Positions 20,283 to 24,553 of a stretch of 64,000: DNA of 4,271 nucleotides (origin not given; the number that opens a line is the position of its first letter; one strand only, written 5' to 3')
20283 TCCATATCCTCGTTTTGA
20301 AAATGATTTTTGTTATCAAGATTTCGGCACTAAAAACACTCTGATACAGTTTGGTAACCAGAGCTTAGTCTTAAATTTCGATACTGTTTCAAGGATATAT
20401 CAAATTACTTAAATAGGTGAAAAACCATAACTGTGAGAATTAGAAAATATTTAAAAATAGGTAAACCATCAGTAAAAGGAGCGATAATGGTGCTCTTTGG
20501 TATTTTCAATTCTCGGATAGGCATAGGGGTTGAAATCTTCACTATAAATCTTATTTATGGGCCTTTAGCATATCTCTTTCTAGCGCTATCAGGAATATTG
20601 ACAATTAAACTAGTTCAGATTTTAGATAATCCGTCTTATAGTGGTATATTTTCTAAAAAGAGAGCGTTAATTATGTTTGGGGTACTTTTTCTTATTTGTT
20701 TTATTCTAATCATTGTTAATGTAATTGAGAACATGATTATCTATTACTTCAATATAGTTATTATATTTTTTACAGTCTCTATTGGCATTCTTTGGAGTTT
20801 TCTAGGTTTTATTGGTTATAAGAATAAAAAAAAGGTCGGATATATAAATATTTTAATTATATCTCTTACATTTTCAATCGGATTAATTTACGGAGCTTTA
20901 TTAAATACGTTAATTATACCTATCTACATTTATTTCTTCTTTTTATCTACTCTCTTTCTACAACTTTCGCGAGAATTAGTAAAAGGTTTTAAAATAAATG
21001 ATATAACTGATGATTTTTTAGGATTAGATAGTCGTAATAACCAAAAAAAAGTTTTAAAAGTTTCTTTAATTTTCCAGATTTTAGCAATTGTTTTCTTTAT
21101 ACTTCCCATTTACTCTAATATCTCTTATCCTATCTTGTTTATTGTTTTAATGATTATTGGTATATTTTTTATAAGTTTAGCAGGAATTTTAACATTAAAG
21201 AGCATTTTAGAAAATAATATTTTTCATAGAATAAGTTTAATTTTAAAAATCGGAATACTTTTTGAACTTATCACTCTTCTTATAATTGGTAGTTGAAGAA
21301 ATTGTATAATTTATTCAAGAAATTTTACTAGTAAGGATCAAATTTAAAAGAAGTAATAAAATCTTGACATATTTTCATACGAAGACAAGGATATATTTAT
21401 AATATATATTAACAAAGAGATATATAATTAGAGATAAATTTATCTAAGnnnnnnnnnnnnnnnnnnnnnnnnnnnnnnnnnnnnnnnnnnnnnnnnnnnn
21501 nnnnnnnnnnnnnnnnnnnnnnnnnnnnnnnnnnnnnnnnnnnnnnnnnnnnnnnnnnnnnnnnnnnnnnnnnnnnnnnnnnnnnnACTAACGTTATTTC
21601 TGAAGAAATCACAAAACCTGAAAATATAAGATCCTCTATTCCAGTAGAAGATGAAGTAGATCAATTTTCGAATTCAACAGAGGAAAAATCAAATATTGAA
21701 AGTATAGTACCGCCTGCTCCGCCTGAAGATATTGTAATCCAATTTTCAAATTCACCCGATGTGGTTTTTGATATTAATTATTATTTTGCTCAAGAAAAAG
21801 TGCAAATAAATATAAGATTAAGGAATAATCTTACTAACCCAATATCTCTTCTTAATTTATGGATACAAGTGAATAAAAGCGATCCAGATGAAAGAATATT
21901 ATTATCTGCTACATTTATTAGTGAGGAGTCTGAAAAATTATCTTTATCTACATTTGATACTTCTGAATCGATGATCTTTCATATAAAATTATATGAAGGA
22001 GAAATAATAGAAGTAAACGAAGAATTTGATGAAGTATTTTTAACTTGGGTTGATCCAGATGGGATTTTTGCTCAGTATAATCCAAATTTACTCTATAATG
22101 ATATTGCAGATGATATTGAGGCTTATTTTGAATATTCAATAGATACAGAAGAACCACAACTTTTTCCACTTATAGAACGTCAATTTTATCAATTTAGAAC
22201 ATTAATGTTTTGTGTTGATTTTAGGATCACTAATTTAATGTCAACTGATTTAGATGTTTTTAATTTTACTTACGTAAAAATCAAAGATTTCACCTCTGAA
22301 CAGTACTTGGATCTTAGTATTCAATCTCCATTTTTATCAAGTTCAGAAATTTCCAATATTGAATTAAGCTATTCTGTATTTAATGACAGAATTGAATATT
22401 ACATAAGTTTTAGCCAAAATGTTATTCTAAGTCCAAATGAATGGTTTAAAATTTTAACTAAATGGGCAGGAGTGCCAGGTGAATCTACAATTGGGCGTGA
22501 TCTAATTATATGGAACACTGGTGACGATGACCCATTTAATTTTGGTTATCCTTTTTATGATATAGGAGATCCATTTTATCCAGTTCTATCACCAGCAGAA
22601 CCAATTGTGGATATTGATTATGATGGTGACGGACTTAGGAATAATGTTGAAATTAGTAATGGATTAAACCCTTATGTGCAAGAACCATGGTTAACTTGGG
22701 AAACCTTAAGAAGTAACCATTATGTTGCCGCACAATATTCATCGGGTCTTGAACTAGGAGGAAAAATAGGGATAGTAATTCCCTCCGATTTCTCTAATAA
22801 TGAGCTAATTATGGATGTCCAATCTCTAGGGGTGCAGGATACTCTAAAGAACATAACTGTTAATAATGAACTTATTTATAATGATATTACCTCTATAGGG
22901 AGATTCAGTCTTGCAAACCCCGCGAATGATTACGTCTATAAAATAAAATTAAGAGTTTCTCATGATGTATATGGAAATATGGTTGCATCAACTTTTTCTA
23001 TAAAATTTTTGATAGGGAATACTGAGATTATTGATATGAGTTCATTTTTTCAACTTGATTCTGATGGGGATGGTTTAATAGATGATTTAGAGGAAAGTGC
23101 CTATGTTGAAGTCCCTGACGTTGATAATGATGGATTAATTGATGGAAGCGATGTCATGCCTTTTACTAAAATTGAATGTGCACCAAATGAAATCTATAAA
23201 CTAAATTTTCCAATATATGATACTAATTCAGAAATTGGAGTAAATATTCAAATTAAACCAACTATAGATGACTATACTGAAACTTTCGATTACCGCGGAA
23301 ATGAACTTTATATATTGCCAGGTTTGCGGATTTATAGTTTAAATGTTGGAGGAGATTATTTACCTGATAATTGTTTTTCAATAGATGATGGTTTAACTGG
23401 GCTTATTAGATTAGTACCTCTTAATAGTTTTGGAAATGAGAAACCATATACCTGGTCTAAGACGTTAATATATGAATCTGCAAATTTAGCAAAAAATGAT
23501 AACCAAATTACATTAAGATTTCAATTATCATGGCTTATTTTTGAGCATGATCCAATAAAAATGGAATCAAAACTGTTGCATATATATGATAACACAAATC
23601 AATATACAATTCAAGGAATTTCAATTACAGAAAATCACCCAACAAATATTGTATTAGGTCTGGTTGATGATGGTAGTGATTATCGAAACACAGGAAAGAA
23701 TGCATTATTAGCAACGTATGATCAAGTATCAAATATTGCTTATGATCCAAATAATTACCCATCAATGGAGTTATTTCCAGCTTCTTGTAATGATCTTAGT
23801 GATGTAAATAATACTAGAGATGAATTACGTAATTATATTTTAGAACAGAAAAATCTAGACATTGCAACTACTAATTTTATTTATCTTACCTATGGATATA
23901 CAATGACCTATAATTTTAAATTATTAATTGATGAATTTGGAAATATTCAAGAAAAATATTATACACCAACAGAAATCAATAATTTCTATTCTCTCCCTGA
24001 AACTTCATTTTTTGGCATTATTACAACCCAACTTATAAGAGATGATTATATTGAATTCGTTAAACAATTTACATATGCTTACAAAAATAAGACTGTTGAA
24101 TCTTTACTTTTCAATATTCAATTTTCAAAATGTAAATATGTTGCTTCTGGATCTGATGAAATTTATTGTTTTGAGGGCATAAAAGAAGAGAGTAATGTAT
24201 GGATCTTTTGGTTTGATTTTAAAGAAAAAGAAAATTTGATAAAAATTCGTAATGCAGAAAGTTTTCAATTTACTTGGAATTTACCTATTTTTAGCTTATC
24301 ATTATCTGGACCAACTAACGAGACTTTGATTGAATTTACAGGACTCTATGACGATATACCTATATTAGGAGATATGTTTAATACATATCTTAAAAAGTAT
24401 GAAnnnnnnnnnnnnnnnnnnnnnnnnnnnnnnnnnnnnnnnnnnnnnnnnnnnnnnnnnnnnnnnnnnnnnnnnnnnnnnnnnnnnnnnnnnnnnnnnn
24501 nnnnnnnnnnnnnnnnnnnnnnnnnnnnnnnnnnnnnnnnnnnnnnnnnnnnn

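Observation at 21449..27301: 1950-aa surface protein with two large ectodomain-type halves separated by a Gly-rich TM cluster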

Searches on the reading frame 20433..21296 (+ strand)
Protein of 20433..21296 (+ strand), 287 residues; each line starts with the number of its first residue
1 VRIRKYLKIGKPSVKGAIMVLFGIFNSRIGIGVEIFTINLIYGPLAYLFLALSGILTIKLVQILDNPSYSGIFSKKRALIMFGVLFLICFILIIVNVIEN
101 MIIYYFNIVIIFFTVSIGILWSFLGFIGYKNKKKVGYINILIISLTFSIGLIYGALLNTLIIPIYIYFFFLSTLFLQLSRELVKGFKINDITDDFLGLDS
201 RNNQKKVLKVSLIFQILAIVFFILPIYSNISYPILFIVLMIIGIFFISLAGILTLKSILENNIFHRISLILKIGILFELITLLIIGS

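Call 5: search_protein_families(library=pfam, proteins=[window:20433-21296:+], max_evalue=0.01)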
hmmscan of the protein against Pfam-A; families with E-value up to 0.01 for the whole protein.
window:20433-21296:+ (287 aa): 1 family
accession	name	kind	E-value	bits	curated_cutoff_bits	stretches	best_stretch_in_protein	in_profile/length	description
PF01040.23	UbiA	-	2.6e-06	27.4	34.2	1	67-250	58-229/250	UbiA prenyltransferase family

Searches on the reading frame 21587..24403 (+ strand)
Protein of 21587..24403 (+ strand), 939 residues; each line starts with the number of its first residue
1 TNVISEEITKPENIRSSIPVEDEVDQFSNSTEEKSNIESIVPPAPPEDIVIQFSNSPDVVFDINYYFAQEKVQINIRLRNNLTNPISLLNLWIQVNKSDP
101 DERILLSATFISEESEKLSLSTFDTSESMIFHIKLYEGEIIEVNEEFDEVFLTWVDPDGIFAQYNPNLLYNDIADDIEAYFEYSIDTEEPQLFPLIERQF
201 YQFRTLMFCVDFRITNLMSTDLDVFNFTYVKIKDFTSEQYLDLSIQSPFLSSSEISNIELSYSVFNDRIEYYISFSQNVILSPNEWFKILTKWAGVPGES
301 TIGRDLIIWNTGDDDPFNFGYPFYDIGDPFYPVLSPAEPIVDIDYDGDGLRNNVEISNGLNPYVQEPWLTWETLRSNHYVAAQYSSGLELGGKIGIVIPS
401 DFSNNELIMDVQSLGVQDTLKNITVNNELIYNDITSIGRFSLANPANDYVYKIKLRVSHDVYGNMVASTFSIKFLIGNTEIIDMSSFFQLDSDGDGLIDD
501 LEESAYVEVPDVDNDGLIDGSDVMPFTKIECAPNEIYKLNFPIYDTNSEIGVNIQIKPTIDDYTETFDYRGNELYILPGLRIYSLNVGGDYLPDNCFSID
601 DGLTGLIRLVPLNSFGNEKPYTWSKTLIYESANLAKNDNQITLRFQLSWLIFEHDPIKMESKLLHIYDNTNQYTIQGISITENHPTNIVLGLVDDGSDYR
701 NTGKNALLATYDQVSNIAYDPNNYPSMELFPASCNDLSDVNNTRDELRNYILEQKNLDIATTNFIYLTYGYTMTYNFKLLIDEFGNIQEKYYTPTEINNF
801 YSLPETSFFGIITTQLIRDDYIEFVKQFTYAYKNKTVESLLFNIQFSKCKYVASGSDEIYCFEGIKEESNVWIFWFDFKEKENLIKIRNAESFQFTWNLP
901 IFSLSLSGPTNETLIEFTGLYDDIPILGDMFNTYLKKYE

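Call 42: predict_structure(alignment_id=A3)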
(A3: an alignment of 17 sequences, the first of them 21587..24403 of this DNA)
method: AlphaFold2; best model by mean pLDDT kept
length: 939 residues; sequences in the alignment: 17
mean_pLDDT: 68.0   pTM: 0.42
mean pLDDT of the five models: 68.0, 62.1, 61.1, 60.5, 56.0
residues with pLDDT >= 90: 94; 70-90: 432; 50-70: 182; < 50: 231
segments of 3 or more residues with pLDDT < 50: 1-54, 168-171, 319-322, 328-344, 349-351, 361-377, 498-501, 503-523, 615-617, 824-844, 862-877, 879-939
pLDDT, mean of each block of 10 residues (from residue 1): 22 23 24 27 39 58 78 86 81 81 84 77 80 81 83 82 59 66 66 76 80 84 89 86 92 91 92 89 90 81 77 60 52 39 46 52 35 45 61 59 80 84 84 89 78 75 68 79 55 50 38 42 61 88 86 86 84 90 87 89 89 58 86 86 93 83 89 85 76 78 68 56 71 70 84 86 77 75 80 87 61 65 47 37 49 58 41 47 36 30 45 43 41 43
secondary structure, 60 per line:
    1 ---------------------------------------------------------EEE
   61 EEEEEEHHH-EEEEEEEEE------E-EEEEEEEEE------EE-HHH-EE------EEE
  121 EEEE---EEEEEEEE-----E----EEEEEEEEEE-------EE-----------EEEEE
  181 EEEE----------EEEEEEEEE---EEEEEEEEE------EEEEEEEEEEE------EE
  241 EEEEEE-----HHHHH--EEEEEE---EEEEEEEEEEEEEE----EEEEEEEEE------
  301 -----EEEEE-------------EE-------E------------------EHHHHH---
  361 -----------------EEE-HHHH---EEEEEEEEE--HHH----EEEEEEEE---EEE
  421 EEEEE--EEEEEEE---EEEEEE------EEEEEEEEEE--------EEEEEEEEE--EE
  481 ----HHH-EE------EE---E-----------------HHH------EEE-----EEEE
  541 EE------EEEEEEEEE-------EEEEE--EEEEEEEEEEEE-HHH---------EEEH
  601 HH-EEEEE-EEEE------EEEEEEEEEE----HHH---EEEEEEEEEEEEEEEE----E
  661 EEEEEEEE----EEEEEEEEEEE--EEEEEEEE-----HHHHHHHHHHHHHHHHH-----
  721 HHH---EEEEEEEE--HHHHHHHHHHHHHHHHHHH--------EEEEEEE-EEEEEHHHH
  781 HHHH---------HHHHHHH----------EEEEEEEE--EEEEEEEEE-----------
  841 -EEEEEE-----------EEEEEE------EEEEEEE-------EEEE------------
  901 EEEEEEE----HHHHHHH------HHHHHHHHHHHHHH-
elements in order (helices of 4 or more, strands of 3 or more residues): E58-66 E71-79 E88-96 E118-124 E128-135 E146-155 E176-184 E195-203 E207-215 E222-232 E239-246 H252-256 E259-264 E268-281 E286-294 E306-310 H353-357 E378-380 H382-385 E389-397 E407-414 E418-425 E428-434 E438-443 E450-459 E468-476 E529-531 E537-542 E549-557 E565-569 E572-583 E597-599 E604-608 E610-613 E620-629 E640-655 E660-668 E673-683 E686-693 H699-715 E727-734 H737-755 E764-770 E772-776 H777-784 H794-800 E811-818 E821-829 E842-847 E859-864 E871-877 E885-888 E901-907 H912-918 H925-938

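Call 45: fold_search(model_id=the predicted structure, library=pdb)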
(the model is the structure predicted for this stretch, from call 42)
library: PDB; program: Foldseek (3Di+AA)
matches with E <= 10: 1600; with E <= 0.001: 12
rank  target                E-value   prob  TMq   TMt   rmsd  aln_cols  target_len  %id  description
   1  7c7u_A                1.1e-05  0.95  0.11  0.16  27.9       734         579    8  Biofilm associated protein - BSP domain (released 2021-05-12)
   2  7c7u_B                2.5e-05  0.90  0.11  0.16  27.7       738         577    8  Biofilm associated protein - BSP domain (released 2021-05-12)
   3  8qqh_BBB              1.3e-04  0.23  0.06  0.06  36.4       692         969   10  Structure of beta-galactosidase from Desulfurococcus amyloliticus (released 2024-08-14)
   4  4mdr_A                1.6e-04  1.00  0.09  0.30  18.3       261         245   12  Crystal structure of adaptor protein complex 4 (AP-4) mu4 subunit C-terminal domain D190A mutant, in complex with a so (released 2014-03-12)
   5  3l81_A                2.1e-04  1.00  0.09  0.29  18.6       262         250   13  Crystal structure of adaptor protein complex 4 (AP-4) mu4 subunit C-terminal domain, in complex with a sorting peptide (released 2010-06-02)
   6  5nzu_MODEL_1_D        3.0e-04  1.00  0.09  0.18  20.9       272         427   11  The structure of the COPI coat linkage II (released 2017-06-28)
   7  8gcd_A                3.9e-04  0.85  0.10  0.10  30.1       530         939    7  Full length Integrin AlphaIIbBeta3 in inactive state (released 2024-03-06)
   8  4yfd_A                4.5e-04  0.15  0.06  0.10  35.3       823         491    8  Crystal structure PTP delta Ig1-Fn2 in complex with IL-1RAcP (released 2015-05-06)
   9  3k6s_E                5.8e-04  0.99  0.10  0.11  24.0       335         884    7  Structure of integrin alphaXbeta2 ectodomain (released 2010-01-12)
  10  3k6s_A                7.0e-04  0.98  0.10  0.09  23.9       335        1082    7  Structure of integrin alphaXbeta2 ectodomain (released 2010-01-12)
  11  3k6s_C                8.2e-04  0.98  0.10  0.11  24.0       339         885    7  Structure of integrin alphaXbeta2 ectodomain (released 2010-01-12)
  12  8v2b_C                8.2e-04  0.13  0.07  0.08  38.4       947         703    6  Cryo-EM structure of mouse type II OSM receptor complex: model for full extracellular assembly (released 2024-11-20)
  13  8ose                  1.3e-03  1.00  0.09  0.15  19.3       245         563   10  C. perfringens chitinase CP4_3455 in complex with inhibitor bisdionin C (released 2023-07-12)
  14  3htl                  1.3e-03  0.66  0.10  0.19  28.3       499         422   10  Structure of the Corynebacterium diphtheriae major pilin SpaA points to a modular pilus assembly with stabilizing isopep (released 2009-09-15)
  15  7ofp_A                1.4e-03  0.99  0.09  0.28  18.7       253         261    9  Apo Structure of Mu2 Adaptin Subunit (Ap50) Of AP2 Clathrin Adaptor (released 2022-06-01)
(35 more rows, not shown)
